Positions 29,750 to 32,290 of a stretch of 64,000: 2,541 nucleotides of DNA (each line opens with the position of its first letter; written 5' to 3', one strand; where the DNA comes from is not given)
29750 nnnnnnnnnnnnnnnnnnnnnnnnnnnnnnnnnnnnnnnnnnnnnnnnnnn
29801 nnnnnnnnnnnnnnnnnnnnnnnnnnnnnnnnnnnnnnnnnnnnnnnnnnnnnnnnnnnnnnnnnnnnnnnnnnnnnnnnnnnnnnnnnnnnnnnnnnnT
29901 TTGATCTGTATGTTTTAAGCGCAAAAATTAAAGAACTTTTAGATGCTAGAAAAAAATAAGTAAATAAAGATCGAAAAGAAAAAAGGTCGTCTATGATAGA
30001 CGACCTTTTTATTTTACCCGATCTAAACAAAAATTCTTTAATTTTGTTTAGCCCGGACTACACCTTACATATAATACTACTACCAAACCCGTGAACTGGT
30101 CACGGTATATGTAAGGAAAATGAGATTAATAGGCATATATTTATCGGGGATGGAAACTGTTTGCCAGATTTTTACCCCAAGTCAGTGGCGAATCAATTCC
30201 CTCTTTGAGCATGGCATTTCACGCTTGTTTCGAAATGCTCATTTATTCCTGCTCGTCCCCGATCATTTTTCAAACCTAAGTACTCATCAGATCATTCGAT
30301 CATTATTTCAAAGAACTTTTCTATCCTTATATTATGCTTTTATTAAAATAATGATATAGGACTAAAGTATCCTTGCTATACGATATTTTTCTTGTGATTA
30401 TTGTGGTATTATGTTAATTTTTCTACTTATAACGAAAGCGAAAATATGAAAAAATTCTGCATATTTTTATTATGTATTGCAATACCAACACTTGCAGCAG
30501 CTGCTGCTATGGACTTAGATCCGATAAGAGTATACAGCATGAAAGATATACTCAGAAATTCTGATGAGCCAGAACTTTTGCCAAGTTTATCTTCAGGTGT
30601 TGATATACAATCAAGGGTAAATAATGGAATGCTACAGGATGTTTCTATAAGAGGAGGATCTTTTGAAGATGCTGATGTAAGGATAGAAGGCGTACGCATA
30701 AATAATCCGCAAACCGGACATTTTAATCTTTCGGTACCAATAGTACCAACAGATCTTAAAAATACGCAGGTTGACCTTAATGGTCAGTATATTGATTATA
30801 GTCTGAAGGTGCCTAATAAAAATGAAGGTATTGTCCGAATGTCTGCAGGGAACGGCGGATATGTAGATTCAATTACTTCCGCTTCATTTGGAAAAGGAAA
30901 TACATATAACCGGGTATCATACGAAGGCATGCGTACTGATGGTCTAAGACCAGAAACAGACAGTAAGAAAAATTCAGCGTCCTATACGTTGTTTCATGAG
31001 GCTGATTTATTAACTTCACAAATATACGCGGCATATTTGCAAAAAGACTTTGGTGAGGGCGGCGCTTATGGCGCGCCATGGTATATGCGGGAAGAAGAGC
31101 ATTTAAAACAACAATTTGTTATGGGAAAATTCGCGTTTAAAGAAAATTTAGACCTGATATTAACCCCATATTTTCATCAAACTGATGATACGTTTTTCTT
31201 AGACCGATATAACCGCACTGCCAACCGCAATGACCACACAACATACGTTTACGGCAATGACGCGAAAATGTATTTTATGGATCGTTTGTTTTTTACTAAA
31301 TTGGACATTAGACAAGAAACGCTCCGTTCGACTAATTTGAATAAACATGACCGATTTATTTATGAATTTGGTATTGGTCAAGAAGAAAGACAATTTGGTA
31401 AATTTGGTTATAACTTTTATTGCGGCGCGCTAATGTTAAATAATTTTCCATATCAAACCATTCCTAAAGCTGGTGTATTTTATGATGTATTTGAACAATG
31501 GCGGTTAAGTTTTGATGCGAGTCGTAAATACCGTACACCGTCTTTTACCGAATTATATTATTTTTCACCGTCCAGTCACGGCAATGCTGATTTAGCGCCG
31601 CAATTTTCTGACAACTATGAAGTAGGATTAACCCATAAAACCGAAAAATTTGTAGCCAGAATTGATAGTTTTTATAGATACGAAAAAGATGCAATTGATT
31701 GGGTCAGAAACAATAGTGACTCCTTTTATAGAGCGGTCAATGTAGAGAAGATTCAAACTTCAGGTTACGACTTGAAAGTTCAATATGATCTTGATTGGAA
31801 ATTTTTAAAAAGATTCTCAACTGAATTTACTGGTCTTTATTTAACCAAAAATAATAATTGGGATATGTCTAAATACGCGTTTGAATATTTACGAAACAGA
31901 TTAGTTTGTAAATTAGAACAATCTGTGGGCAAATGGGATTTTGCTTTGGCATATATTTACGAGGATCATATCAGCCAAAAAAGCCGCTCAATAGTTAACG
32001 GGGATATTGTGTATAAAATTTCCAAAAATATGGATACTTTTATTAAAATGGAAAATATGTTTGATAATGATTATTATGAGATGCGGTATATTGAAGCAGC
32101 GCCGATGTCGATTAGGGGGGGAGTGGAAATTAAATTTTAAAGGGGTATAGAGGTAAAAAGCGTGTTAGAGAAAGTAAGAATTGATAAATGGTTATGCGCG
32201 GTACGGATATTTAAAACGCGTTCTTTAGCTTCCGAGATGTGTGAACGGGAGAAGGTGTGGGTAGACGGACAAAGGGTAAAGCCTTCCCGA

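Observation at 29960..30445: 486-bp non-coding island packed with nested helices between a two-component operon and a TonB receptor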

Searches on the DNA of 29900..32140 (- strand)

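Call 4: search_rna_families(source=window, start=29900, end=30500, threshold=evalue, max_evalue=10, show_alignments=3)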
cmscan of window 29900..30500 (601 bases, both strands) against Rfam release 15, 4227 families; matches with E-value up to 10: 24.
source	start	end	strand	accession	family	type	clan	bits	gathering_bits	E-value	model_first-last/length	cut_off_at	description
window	29954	30060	+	RF02859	Arrc11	Gene; sRNA;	-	28.4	52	0.013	1-175/175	no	Actinobacillus sRNA 11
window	29968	30047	-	RF02366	Yfr19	Gene; sRNA;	-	27.8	70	0.051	1-82/82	no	Cyanobacterial functional RNA 19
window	29975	30090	-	RF04182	GibS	Gene; sRNA;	-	27.3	115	0.11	1-142/142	no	GibS sRNA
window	29926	30015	+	RF04182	GibS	Gene; sRNA;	-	23.2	115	0.63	30-142/142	no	GibS sRNA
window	29970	30144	+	RF01808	MicX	Gene; sRNA;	-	23.1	75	0.0066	1-194/194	no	MicX Vibrio cholerae sRNA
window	29980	30010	+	RF00575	SNORD70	Gene; snRNA; snoRNA; CD-box;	-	22.5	50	0.74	1-89/89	no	Small nucleolar RNA SNORD70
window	29955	30027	-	RF00766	mir-335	Gene; miRNA;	-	22.3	64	0.021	1-92/92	no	mir-335 microRNA precursor family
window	30401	30462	+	RF04327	snoMe28S-A3420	Gene; snRNA; snoRNA; CD-box;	-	20.8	60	7.2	1-98/98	no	Drosophila C/D box small nucleolar RNA snoMe28S-A3420 family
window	29913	30010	+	RF04184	BTnc060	Gene; sRNA;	-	19.5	228.9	1.3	1-213/213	no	Bacteroides sRNA BTnc060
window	29980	30010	+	RF02607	AbsR25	Gene; sRNA;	-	19.4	47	0.68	134-164/164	no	Acinetobacter sRNA 25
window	29956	30041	-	RF02436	SpF43_sRNA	Gene; sRNA;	-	19.1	70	0.48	1-99/99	no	Streptococcus sRNA SpF43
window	29974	30130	-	RF02053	STnc430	Gene; sRNA;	-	18.7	47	2.3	1-162/162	no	Enterobacterial sRNA STnc430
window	29937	30015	+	RF02495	ohsC_RNA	Gene; antitoxin;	-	18.2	50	4.6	1-77/77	no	Oppression of Hydrophobic ORF by sRNA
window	29972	30051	-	RF00558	L20_leader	Cis-reg; leader;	-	17.2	58.7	1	1-127/127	no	Ribosomal protein L20 leader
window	29973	30017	-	RF04156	MIR2670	Gene; miRNA;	-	16.7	117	0.5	1-200/200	no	MIR2670 microRNA precursor family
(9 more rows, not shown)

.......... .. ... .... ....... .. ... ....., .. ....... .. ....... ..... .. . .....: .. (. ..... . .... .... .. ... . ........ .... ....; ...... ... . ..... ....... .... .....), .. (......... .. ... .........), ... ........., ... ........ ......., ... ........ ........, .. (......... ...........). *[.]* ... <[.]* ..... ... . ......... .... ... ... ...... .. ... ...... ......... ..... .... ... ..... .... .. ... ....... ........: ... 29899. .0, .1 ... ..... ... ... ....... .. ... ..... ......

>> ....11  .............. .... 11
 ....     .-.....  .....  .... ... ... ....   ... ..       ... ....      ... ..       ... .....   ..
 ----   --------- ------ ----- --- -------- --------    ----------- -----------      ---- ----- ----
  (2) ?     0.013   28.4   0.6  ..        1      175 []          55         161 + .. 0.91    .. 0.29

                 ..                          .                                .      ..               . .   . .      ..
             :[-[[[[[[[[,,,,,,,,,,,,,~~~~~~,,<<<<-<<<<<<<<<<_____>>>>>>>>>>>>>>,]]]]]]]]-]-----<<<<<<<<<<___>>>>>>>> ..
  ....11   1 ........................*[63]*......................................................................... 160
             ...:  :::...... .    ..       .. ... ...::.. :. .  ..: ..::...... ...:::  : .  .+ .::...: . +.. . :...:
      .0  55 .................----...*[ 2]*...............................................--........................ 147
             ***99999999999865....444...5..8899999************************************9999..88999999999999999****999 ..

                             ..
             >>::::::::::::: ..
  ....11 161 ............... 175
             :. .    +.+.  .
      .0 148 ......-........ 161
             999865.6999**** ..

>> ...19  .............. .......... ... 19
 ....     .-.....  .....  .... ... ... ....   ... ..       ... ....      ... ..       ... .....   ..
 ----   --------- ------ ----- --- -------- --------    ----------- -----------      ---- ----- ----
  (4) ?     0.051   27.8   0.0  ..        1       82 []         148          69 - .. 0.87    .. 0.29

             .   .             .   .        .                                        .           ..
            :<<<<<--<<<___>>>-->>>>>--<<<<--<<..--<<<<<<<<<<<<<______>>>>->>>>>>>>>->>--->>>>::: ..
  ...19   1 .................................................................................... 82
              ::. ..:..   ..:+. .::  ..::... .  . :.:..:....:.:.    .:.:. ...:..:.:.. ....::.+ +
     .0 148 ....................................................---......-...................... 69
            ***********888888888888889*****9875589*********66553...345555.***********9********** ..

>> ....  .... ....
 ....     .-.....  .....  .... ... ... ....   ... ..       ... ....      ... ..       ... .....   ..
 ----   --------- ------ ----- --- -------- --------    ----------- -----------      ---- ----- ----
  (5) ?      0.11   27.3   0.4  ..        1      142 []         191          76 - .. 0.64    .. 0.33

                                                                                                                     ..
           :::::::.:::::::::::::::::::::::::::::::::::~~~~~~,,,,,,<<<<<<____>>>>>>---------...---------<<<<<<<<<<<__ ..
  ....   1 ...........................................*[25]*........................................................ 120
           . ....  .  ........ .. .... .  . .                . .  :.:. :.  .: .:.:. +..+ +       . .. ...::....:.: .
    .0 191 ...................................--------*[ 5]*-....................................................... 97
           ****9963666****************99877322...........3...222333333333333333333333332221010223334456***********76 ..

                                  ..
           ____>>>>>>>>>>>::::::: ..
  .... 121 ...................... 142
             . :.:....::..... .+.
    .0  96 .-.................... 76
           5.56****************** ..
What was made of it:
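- On Any Rfam 15 family (4227 models, including cobalamin, TPP, 6S, RNase P, SRP, tmRNA, HEARO and hammerhead): Hits in 29900-30500 are terminator-driven and far below threshold (call 4).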

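Call 43: build_rna_model(alignment_id=A4, structure=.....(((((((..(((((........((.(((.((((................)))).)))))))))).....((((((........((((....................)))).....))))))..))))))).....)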
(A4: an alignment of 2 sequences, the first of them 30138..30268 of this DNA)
Model R1 built from alignment A4 (2 sequences, 141 columns); structure: as given.
model positions 141; base pairs 31; branch points 1; effective number of sequences 1.1; information 0.589 bits per position. Calibrated on 0.2 Mb of random sequence (short: E-values are rough).
structure used (alignment columns):
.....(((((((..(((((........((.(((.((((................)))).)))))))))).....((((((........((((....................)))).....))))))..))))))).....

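Call 44: search_with_rna_model(model_id=R1, sources=[window, L001, L002, L003, L076, L077, L078, L079], max_evalue=10)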
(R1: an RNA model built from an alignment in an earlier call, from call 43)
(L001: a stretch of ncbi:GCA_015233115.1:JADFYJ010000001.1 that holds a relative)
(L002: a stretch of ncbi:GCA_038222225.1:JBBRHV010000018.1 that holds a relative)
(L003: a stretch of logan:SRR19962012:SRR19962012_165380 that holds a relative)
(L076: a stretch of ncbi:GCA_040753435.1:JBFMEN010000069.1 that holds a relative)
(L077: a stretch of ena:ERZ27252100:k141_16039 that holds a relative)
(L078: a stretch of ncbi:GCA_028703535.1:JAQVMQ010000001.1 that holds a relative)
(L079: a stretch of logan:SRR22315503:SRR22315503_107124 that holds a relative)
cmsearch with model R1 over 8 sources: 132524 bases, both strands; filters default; matches with E-value up to 10: 8.
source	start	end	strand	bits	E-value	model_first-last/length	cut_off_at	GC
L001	5724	5864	-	165.6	1.6e-37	1-141/141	no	0.36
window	30138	30268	-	144.5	1.8e-32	1-141/141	no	0.44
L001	5724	5864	+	34.2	5.4e-06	1-141/141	no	0.36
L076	3237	3362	+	19.4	0.019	1-141/141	no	0.3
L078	732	847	+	11.2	1.8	15-127/141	no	0.29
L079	386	501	+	11.2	1.8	15-127/141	no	0.29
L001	12951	12979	+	10.7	2.3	89-117/141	no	0.31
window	46814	46838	+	9.1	5.7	1-141/141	no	0.32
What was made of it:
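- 30143..30263 (-): Three-way junction domain. P1 is 30143-49/30257-63. The P2 arm is 30207-11/30250-54 with distal hairpin 30214-20/30232-38. The P3 arm is 30152-57/30196-30201 with distal helix 30163-66/30186-89. Covariance model R1 scores 144.5 and 165.6 bits on the two copies and finds nothing else (calls 43, 44).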

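Call 45: search_dna_similar(query=window:29975-30445:+, collection=plasmids, mode=distant, max_evalue=0.01)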
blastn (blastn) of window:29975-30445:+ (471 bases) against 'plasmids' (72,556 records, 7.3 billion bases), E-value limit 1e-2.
No match.

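Call 46: search_dna_similar(query=window:29975-30445:+, collection=phages, mode=distant, max_evalue=0.01)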
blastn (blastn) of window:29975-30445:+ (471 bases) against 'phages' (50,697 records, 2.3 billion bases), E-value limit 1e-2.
No match.
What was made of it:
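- Tried and rejected: blastn against plasmids and phages found no match (calls 45, 46).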

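Call 48: search_with_rna_model(model_id=R1, sources=[L080], max_evalue=10)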
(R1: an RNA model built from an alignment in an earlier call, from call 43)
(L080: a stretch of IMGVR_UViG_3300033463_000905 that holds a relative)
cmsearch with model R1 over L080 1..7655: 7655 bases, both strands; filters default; matches with E-value up to 10: 0.
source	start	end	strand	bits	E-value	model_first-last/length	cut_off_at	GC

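Call 61: search_with_rna_model(model_id=R1, sources=[L081, L082, L083], max_evalue=10)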
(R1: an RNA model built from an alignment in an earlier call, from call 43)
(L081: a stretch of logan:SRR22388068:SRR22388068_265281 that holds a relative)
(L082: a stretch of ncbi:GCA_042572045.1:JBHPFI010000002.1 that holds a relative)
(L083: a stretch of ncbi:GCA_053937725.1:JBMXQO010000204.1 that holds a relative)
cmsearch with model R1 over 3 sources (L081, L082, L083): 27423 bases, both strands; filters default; matches with E-value up to 10: 0.
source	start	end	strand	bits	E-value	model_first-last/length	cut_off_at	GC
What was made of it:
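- Tried and rejected: Covariance model R1 of the three-way junction found no other copy in the window, near five more distant receptor orthologs, or near three related Hcp cassettes (calls 44, 61).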
